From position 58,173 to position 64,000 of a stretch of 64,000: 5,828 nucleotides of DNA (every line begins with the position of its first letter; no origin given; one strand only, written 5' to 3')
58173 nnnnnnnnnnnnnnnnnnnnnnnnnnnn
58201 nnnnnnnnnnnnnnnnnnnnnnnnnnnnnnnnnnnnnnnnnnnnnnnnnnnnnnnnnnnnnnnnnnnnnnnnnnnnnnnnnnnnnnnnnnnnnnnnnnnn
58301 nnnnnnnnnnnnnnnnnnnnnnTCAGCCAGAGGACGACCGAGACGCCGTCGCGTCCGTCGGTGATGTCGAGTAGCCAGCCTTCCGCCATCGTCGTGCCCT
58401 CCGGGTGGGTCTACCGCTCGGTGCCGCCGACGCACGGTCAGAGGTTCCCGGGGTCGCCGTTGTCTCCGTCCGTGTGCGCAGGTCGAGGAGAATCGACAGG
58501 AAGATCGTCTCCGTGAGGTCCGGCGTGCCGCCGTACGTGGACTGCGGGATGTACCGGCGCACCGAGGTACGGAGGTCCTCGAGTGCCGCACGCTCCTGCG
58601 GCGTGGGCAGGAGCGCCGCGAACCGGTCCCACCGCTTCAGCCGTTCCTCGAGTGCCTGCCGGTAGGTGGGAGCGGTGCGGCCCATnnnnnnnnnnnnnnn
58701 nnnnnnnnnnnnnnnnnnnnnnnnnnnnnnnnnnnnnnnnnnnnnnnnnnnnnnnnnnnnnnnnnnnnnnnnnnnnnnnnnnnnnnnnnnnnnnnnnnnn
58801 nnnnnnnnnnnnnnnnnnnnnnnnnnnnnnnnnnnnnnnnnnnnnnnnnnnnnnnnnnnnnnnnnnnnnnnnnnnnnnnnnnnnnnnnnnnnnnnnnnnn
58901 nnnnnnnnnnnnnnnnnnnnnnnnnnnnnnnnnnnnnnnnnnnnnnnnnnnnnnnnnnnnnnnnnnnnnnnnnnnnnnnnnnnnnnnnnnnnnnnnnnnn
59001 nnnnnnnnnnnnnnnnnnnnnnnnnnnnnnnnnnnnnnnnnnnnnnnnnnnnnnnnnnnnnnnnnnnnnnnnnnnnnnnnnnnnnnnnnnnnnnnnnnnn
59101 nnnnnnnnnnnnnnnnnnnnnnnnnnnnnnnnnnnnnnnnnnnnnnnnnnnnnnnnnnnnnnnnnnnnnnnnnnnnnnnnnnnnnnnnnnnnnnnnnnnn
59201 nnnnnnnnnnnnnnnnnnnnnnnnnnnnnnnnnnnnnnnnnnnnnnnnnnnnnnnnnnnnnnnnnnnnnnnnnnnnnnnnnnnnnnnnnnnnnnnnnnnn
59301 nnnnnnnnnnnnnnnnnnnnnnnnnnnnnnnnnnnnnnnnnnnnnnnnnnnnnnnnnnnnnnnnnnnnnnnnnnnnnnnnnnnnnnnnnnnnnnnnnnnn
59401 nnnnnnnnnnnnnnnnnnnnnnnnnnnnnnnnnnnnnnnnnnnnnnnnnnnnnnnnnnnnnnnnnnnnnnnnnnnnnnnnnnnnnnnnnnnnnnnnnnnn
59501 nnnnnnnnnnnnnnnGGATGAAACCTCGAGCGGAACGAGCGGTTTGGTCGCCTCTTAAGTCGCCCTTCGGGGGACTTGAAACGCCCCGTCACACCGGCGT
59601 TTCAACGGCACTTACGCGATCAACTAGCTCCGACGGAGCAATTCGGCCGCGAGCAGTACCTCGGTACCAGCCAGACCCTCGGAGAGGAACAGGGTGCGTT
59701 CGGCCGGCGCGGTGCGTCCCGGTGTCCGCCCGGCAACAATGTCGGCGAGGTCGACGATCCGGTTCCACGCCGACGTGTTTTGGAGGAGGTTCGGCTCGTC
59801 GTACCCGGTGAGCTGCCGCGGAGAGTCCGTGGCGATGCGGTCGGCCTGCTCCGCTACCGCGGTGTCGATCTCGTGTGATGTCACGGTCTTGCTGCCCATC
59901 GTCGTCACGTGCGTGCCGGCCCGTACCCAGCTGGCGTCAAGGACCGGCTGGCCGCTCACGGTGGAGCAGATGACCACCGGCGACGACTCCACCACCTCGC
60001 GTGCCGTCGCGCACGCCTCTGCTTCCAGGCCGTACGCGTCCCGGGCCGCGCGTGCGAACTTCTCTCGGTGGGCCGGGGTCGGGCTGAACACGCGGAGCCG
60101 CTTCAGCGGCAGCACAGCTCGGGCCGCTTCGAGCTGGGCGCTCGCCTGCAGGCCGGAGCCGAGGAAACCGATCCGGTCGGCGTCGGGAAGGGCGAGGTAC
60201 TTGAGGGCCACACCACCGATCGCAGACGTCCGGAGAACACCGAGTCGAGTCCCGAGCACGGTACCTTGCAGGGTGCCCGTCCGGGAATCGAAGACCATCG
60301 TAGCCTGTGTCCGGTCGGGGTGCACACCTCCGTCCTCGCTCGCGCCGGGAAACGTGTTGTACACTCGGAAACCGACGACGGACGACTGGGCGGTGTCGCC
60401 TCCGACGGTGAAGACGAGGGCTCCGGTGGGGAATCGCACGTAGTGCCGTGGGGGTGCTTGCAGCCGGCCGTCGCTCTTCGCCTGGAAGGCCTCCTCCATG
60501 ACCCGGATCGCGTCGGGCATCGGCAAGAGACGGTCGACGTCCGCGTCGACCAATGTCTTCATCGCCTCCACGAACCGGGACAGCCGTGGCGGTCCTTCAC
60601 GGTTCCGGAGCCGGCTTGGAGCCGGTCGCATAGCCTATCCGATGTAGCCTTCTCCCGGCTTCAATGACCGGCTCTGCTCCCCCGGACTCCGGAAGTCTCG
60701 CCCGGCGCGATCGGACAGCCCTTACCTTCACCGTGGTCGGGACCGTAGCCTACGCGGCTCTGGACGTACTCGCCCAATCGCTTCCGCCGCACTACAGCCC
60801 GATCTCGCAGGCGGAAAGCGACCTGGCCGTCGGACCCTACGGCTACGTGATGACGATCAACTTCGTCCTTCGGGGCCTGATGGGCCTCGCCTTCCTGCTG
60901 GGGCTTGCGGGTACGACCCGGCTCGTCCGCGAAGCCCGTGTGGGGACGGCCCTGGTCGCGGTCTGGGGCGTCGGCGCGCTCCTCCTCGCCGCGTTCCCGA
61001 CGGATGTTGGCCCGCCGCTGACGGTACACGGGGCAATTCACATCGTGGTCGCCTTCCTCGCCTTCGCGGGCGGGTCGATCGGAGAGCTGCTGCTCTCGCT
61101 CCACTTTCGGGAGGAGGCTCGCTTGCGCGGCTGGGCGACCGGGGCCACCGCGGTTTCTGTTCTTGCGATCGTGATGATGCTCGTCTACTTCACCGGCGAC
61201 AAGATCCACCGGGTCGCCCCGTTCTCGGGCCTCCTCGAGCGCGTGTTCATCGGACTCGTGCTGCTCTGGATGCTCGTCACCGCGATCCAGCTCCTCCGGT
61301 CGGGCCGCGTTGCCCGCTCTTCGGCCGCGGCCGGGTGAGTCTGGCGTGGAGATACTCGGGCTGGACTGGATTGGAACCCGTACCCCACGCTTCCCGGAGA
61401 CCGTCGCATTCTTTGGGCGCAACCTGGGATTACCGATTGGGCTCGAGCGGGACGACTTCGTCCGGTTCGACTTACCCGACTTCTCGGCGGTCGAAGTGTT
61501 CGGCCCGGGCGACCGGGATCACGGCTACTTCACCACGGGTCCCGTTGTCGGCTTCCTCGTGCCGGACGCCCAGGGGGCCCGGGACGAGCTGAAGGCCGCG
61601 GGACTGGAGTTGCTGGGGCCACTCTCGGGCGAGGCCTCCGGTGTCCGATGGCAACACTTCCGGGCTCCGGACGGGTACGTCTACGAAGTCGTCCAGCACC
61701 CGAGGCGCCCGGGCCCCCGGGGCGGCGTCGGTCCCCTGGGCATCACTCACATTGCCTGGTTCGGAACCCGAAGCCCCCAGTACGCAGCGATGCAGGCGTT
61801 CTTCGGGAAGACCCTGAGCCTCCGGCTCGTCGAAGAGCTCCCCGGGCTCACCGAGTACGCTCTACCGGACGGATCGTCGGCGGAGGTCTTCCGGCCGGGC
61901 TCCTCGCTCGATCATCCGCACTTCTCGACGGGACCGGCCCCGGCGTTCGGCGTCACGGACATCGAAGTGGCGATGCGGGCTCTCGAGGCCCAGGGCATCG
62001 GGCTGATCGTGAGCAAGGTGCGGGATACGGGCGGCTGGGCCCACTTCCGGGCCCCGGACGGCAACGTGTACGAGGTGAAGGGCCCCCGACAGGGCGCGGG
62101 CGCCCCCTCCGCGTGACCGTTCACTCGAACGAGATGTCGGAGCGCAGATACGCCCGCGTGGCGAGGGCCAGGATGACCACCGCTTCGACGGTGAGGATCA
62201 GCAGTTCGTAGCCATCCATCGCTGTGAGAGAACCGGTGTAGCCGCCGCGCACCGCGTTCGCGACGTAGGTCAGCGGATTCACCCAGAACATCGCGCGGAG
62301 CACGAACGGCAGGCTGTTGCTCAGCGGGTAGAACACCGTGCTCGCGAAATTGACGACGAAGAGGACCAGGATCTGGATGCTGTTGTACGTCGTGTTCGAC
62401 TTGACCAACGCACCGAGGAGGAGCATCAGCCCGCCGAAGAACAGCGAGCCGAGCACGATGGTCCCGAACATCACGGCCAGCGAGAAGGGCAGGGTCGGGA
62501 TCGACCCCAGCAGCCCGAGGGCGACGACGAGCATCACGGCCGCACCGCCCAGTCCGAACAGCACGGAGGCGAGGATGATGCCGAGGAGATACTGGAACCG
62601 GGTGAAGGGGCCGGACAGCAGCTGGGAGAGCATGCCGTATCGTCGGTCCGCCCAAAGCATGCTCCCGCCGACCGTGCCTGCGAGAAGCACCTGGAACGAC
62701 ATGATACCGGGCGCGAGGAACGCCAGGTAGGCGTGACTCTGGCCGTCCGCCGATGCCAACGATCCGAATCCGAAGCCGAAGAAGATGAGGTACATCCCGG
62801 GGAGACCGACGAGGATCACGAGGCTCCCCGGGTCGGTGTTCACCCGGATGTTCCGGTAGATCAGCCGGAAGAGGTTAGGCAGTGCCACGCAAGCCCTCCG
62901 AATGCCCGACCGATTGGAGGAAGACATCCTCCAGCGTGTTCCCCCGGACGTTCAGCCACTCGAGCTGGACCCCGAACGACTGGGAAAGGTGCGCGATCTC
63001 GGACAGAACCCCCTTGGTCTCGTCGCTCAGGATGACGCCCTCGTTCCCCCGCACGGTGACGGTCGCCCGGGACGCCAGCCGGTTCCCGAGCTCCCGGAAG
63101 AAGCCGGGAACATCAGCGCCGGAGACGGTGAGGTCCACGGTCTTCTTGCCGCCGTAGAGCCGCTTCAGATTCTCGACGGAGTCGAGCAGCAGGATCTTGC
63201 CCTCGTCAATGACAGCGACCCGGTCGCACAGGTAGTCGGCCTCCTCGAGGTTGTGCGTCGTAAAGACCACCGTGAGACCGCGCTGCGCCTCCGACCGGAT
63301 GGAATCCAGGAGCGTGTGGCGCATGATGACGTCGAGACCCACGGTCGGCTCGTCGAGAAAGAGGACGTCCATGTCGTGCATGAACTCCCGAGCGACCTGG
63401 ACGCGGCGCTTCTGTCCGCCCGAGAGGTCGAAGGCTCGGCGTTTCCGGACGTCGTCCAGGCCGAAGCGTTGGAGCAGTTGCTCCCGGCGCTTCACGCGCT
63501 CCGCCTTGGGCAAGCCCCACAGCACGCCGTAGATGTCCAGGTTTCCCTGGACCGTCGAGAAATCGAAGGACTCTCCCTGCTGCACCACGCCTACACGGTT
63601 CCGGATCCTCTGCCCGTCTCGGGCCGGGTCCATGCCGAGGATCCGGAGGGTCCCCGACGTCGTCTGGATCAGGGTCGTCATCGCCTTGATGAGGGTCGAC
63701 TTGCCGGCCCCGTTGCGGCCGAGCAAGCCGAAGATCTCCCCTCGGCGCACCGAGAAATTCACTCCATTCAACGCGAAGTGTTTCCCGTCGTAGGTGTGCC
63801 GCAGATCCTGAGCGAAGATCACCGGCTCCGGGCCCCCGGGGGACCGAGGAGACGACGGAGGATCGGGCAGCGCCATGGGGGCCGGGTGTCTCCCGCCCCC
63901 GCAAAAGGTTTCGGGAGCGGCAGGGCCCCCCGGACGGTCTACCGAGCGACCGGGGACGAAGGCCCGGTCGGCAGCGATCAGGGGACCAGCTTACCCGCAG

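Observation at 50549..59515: Long minus-strand gene string linking the degenerate PolB/RadA pair to HEAT-repeat, GNAT, GT-B-like, M29 aminopeptidase and 3-methyladenine glycosylase genes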

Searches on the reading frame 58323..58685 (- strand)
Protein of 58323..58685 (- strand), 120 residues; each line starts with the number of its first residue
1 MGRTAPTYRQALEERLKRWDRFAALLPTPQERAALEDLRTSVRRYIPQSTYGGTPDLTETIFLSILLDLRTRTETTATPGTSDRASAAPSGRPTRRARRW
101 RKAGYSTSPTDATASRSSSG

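Call 46: search_protein_families(library=pfam, proteins=[window:58323-58685:-], max_evalue=1)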
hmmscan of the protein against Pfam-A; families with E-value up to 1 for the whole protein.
window:58323-58685:- (120 aa): 0 families

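Call 50: predict_structure(protein=window:58323-58685:-)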
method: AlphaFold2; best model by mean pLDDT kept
length: 120 residues; sequences in the alignment: 1
mean_pLDDT: 56.0   pTM: 0.31
mean pLDDT of the five models: 56.0, 55.8, 53.9, 53.1, 52.3
residues with pLDDT >= 90: 0; 70-90: 22; 50-70: 50; < 50: 48
segments of 3 or more residues with pLDDT < 50: 48-55, 75-93, 95-97, 99-102, 117-120
pLDDT, mean of each block of 10 residues (from residue 1): 61 71 75 74 57 49 58 46 40 46 50 44
secondary structure, 60 per line:
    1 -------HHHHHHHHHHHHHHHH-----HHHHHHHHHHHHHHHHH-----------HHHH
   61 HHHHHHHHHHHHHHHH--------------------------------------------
elements in order: H8-23 H29-45 H57-76

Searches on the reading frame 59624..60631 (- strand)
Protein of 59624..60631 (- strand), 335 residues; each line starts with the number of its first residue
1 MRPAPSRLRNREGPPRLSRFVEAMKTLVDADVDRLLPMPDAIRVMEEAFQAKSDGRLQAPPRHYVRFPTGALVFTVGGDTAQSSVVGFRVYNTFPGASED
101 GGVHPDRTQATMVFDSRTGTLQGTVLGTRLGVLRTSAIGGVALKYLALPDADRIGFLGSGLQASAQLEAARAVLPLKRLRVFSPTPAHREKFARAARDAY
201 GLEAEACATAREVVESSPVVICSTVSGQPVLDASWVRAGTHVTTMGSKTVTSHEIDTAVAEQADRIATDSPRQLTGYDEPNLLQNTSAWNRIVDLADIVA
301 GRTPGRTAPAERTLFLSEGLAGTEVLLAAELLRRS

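Call 4: search_protein_families(library=pfam, proteins=[window:59624-60631:-], max_evalue=0.01)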
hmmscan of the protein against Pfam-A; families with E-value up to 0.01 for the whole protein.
window:59624-60631:- (335 aa): 1 family
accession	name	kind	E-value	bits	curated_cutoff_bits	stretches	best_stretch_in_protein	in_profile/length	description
PF02423.21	OCD_Mu_crystall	-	7e-53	180.1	24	1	29-325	8-300/314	Ornithine cyclodeaminase/mu-crystallin family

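Call 6: search_protein_families(library=ncbifam, proteins=[window:59624-60631:-], max_evalue=0.01)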
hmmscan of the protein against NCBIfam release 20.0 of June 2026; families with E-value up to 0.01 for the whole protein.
window:59624-60631:- (335 aa): 13 families
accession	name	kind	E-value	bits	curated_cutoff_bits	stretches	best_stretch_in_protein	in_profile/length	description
TIGR02371.1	ala_DH_arch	equivalog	7.9e-47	160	409.15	1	27-329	5-307/325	alanine dehydrogenase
NF006379.0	PRK08618.1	equivalog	1.1e-40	140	417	1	24-334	1-314/326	ornithine cyclodeaminase family protein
NF006141.0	PRK08291.1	equivalog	2.9e-36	125.1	408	1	27-314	7-298/330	cyclodeaminase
NF004793.0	PRK06141.1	equivalog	3.8e-34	118.1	322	1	24-329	1-304/314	bifunctional Delta(1)-pyrroline-2-carboxylate/Delta(1)-piperideine-2-carboxylate reductase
NF005296.0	PRK06823.1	equivalog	4.6e-34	117.8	438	1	37-332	14-310/315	ornithine cyclodeaminase family protein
TIGR02992.1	ectoine_eutC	equivalog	1.7e-33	116.1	471.65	1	26-315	3-296/326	ectoine utilization protein EutC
NF045643.1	ImmsucRedBhcD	equivalog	3.6e-32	112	500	1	29-331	6-306/321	iminosuccinate reductase BhcD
NF005603.0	PRK07340.1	equivalog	6.3e-28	97.9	266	1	23-323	3-291/307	delta(1)-pyrroline-2-carboxylate reductase family protein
NF005011.0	PRK06407.1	subfamily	4e-22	78.8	337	1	24-328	2-291/302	ornithine cyclodeaminase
NF045512.1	PyrPipCarbRedLhpI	equivalog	3.9e-21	75.5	400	1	29-304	5-270/298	bifunctional Delta(1)-pyrroline-2-carboxylate/Delta(1)-piperideine-2-carboxylate reductase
TIGR03944.1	dehyd_SbnB_fam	equivalog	1.4e-19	70.3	326.9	1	40-329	19-309/327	2,3-diaminopropionate biosynthesis protein SbnB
NF005762.1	PRK07589.1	equivalog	1.9e-19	69.8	350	1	130-321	107-295/334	ornithine cyclodeaminase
NF004848.0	PRK06199.1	subfamily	2.5e-13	49.9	362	1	112-331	116-357/379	tyramine oxidase subunit B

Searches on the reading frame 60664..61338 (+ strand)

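Call 82: search_protein_families(library=pfam, proteins=[window:60664-61338:+], max_evalue=0.001)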
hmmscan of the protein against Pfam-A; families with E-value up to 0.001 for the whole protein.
window:60664-61338:+ (224 aa): 1 family
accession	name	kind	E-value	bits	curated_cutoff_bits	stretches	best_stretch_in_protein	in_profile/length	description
PF06197.19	DUF998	-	8e-31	107.5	30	1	24-208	1-183/184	Protein of unknown function (DUF998)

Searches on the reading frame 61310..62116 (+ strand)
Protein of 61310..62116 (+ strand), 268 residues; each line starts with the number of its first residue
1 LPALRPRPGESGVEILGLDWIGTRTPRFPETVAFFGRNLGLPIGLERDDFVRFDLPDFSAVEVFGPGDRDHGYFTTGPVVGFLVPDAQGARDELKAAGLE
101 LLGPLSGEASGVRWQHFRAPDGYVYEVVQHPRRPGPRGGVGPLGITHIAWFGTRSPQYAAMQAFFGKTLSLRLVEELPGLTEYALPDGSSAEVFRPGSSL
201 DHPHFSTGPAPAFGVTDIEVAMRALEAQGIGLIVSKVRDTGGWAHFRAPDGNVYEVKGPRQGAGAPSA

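Call 82: search_protein_families(library=pfam, proteins=[window:61310-62116:+], max_evalue=0.001)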
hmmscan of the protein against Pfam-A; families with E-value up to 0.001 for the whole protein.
window:61310-62116:+ (268 aa): 2 families
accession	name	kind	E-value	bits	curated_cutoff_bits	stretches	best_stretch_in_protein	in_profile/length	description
PF00903.31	Glyoxalase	-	4.6e-09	37.2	20.6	0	17-126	1-120/121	Glyoxalase/Bleomycin resistance protein/Dioxygenase superfamily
PF13669.12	Glyoxalase_4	-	1.2e-06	29.1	27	0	80-151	3-75/109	Glyoxalase/Bleomycin resistance protein/Dioxygenase superfamily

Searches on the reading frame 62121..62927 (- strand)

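Call 82: search_protein_families(library=pfam, proteins=[window:62121-62927:-], max_evalue=0.001)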
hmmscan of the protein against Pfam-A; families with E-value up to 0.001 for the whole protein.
window:62121-62927:- (268 aa): 3 families
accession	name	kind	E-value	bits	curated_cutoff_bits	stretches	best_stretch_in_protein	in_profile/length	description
PF01061.29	ABC2_membrane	-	1.9e-20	73.8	26.9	1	29-229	14-209/211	ABC-2 type transporter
PF12698.13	ABC2_membrane_3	-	6.5e-11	42.3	31.6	1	63-257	156-346/347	ABC-2 family transporter protein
PF12679.13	ABC2_membrane_2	-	1.4e-05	25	27.2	1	76-265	75-283/283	ABC-2 family transporter protein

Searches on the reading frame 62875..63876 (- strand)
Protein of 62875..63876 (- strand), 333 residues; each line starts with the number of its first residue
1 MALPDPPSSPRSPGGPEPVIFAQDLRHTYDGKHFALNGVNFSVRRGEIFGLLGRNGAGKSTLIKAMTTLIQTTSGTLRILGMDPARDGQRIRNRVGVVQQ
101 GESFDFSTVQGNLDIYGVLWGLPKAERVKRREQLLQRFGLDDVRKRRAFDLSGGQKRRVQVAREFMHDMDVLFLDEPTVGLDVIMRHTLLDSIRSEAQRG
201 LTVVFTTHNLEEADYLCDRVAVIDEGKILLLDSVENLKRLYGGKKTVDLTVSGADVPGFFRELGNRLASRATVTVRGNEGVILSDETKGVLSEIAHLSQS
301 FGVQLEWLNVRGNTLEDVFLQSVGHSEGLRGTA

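Call 82: search_protein_families(library=pfam, proteins=[window:62875-63876:-], max_evalue=0.001)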
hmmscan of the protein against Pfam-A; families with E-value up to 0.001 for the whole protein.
window:62875-63876:- (333 aa): 4 families
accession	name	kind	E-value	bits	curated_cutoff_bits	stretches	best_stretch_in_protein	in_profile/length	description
PF00005.33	ABC_tran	-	1.2e-32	113.9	25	1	36-178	1-136/137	ABC transporter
PF13304.12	AAA_21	-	1.1e-14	55.6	27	1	138-212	225-302/304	AAA domain, putative AbiEii toxin, Type IV TA system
PF13555.12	AAA_29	-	1.8e-05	24.8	27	1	38-72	14-48/61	P-loop containing region of AAA domain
PF13476.12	AAA_23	-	0.00051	21.2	27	1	40-72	16-45/201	AAA domain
